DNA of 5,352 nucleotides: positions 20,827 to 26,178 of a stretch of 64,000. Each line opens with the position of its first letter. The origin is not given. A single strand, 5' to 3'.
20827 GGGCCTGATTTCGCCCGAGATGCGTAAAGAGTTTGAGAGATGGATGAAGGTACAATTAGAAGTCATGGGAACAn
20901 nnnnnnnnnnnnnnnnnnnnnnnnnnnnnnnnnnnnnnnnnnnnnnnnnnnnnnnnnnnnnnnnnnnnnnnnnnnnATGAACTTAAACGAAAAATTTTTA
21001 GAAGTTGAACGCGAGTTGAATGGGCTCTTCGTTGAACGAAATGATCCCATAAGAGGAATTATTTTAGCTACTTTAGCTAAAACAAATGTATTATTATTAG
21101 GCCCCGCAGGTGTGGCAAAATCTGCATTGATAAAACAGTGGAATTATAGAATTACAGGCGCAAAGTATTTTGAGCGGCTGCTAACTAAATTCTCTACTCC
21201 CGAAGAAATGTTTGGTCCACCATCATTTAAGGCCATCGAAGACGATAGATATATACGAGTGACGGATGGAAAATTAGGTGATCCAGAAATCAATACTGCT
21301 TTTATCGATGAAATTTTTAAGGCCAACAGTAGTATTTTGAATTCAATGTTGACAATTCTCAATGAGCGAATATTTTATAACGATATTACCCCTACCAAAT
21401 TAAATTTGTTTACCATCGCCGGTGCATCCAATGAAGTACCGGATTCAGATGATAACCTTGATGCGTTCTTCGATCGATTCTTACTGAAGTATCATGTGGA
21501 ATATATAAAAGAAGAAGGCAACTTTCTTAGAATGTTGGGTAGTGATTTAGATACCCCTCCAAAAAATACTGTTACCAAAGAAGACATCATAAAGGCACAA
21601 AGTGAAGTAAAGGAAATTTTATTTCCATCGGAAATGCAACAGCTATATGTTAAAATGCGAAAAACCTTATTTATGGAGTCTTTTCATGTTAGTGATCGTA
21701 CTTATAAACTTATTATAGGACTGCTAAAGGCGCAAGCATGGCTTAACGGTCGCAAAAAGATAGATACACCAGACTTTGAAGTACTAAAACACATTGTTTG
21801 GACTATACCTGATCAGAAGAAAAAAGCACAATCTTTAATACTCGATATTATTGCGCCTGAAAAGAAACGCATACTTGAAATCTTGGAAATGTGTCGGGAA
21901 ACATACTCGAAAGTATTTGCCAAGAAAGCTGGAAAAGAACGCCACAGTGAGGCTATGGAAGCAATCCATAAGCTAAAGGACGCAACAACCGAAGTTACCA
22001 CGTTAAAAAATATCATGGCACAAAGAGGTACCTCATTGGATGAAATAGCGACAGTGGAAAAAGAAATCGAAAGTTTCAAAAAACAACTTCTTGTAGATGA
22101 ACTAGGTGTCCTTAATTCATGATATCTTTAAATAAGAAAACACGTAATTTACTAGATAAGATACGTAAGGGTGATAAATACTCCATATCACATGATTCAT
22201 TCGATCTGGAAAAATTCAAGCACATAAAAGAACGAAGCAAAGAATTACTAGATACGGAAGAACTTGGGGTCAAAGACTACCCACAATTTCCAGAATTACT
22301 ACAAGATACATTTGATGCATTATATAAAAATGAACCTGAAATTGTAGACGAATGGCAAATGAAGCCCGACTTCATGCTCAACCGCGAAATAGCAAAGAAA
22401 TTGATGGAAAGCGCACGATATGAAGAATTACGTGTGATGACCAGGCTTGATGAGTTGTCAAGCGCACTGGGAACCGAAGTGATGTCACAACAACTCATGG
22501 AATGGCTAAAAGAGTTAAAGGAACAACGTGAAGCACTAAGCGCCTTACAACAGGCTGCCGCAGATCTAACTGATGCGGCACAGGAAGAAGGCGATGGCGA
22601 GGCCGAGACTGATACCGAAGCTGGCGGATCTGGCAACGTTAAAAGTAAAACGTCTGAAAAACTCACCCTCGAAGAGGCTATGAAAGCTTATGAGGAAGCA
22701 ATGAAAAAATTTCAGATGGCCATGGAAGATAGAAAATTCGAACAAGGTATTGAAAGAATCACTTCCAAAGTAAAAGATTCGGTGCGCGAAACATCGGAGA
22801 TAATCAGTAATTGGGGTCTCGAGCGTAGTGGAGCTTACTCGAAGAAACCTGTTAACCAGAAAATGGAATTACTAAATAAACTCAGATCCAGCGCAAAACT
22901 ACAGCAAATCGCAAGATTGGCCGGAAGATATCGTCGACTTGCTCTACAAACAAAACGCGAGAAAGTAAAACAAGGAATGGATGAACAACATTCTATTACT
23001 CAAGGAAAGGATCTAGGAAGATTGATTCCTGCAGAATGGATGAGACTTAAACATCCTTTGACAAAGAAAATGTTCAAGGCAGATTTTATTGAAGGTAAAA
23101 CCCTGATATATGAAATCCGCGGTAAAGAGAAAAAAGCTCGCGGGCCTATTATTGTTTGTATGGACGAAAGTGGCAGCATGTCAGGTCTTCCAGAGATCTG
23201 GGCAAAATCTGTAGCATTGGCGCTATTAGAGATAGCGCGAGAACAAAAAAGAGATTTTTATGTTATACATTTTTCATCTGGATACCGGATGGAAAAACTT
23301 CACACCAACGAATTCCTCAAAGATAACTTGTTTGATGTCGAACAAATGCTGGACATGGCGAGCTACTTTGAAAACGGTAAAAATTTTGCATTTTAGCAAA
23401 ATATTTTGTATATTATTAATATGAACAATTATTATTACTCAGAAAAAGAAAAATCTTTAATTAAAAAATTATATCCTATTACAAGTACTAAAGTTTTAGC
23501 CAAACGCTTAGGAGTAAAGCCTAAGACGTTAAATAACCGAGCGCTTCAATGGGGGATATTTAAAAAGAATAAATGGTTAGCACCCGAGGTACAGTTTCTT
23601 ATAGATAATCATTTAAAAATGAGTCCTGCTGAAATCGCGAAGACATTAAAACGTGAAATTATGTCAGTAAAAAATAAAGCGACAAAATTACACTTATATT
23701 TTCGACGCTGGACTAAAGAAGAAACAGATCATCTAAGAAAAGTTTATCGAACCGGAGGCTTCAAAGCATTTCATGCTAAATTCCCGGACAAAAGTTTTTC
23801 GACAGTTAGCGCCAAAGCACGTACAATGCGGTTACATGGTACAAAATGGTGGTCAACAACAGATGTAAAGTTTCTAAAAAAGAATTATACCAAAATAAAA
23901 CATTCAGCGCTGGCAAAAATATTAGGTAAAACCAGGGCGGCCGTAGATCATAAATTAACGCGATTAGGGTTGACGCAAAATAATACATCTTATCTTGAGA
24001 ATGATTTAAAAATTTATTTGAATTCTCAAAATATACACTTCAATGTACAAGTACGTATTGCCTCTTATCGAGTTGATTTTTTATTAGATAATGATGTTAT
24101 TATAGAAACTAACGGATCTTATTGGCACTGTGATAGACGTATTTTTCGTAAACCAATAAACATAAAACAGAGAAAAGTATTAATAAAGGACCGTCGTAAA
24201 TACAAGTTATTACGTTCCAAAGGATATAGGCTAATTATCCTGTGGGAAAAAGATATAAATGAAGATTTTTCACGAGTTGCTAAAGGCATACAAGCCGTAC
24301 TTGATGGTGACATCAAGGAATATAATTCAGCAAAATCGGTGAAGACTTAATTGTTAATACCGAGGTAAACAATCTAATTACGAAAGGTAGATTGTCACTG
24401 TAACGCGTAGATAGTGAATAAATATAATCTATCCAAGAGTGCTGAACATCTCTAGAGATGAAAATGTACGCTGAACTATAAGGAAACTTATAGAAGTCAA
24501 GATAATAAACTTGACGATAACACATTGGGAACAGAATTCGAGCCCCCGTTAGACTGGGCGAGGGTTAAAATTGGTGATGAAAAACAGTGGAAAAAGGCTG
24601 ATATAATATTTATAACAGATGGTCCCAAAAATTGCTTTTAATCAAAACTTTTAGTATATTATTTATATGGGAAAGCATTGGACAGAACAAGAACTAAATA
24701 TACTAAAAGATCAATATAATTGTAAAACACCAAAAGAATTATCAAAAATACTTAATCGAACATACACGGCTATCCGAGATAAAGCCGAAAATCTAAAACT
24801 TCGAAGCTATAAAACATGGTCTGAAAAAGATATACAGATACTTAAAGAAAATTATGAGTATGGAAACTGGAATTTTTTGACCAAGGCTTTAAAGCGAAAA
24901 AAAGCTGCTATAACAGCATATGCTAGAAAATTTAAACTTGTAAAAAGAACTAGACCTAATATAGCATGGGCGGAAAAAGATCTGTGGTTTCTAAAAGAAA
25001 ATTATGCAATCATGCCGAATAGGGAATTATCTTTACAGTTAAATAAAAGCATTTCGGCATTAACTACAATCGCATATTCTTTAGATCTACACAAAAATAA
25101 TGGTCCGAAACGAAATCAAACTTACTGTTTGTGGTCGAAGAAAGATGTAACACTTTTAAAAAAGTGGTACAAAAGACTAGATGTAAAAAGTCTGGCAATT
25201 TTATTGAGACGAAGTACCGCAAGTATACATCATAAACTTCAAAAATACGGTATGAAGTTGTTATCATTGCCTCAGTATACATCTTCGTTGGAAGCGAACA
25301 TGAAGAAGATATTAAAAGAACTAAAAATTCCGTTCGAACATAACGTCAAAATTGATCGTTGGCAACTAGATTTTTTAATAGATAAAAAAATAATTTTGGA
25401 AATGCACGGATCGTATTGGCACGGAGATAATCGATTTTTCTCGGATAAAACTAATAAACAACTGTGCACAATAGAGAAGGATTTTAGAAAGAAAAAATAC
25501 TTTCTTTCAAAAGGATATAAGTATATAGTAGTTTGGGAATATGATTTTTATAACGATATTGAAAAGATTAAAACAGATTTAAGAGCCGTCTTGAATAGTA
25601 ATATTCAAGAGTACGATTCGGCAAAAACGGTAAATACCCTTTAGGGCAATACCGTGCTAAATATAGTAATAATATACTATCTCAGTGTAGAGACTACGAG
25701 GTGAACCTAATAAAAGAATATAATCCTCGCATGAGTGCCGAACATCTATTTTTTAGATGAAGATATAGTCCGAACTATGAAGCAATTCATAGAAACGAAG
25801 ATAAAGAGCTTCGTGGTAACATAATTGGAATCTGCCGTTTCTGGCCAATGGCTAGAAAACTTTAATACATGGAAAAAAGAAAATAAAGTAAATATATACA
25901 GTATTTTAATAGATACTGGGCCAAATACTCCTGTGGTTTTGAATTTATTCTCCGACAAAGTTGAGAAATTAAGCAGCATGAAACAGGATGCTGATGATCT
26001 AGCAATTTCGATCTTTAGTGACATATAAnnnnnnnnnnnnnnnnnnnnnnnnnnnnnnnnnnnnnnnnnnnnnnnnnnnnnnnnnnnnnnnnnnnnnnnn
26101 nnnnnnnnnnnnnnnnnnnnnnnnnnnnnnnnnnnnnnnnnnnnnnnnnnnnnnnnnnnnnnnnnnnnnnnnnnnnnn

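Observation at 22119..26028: vWA gene, the partner of a MoxR ATPase, split into three exons by two homing-endonuclease-bearing group I-like introns inserted at the conserved GGT and TDG motifs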

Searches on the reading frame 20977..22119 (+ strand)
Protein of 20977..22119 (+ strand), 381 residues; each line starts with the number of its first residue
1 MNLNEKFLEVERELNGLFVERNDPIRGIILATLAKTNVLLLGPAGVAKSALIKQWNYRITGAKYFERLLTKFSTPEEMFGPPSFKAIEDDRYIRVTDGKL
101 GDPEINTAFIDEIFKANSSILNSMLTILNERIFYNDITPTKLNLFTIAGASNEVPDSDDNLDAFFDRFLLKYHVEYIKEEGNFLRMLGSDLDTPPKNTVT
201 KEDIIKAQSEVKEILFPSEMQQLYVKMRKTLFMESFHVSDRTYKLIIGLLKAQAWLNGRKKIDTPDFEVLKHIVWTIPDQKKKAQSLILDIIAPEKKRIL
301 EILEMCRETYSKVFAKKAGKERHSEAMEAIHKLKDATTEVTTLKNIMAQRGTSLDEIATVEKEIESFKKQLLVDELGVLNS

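Call 11: search_protein_families(library=pfam, proteins=[window:20977-22119:+], max_evalue=0.01)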
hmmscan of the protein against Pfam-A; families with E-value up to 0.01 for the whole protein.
window:20977-22119:+ (381 aa): 3 families
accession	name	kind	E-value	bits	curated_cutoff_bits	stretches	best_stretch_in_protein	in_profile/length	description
PF20030.5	bpMoxR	-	3.5e-46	157.3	27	1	8-187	4-178/205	MoxR domain in the MoxR-vWA-beta-propeller ternary systems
PF07728.20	AAA_5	-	5.3e-20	72.3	22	1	37-168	1-139/139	AAA domain (dynein-related subfamily)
PF17868.7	AAA_lid_8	-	8.3e-16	58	22.8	1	223-287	5-71/72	AAA lid domain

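Call 68: search_protein_families(library=phrogs, proteins=[window:20977-22119:+], max_evalue=0.001)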
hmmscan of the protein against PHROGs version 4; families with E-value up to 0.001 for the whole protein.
window:20977-22119:+ (381 aa): 4 families
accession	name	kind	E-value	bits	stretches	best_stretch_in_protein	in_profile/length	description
phrog_19600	-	other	5.5e-80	270.4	1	3-368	49-417/447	ATPase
phrog_20895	-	other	3.1e-12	46.8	1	13-170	32-191/586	ATPase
phrog_26492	-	other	1.3e-09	38.1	1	2-171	16-187/618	ATPase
phrog_16448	-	other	6.3e-05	22.4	1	27-181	441-598/680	ATPase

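Call 84: search_protein_families(library=padloc, proteins=[window:20977-22119:+], max_evalue=0.001)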
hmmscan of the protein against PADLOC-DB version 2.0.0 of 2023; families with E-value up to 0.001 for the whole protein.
window:20977-22119:+ (381 aa): 0 families

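Call 85: search_protein_families(library=ncbifam, proteins=[window:20977-22119:+], max_evalue=0.001)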
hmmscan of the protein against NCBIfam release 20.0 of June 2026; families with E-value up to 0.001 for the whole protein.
window:20977-22119:+ (381 aa): 1 family
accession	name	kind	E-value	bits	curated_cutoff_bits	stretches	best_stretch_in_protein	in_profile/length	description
NF010054.0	PRK13531.1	equivalog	1.8e-58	198.8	681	1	3-314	7-324/498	ATPase RavA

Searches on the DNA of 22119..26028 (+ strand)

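Call 5: search_dna_similar(query=window:22119-26028:+, collection=phages, mode=near, max_rows=30)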
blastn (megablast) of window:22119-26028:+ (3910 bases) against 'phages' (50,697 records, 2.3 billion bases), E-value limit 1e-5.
No match.
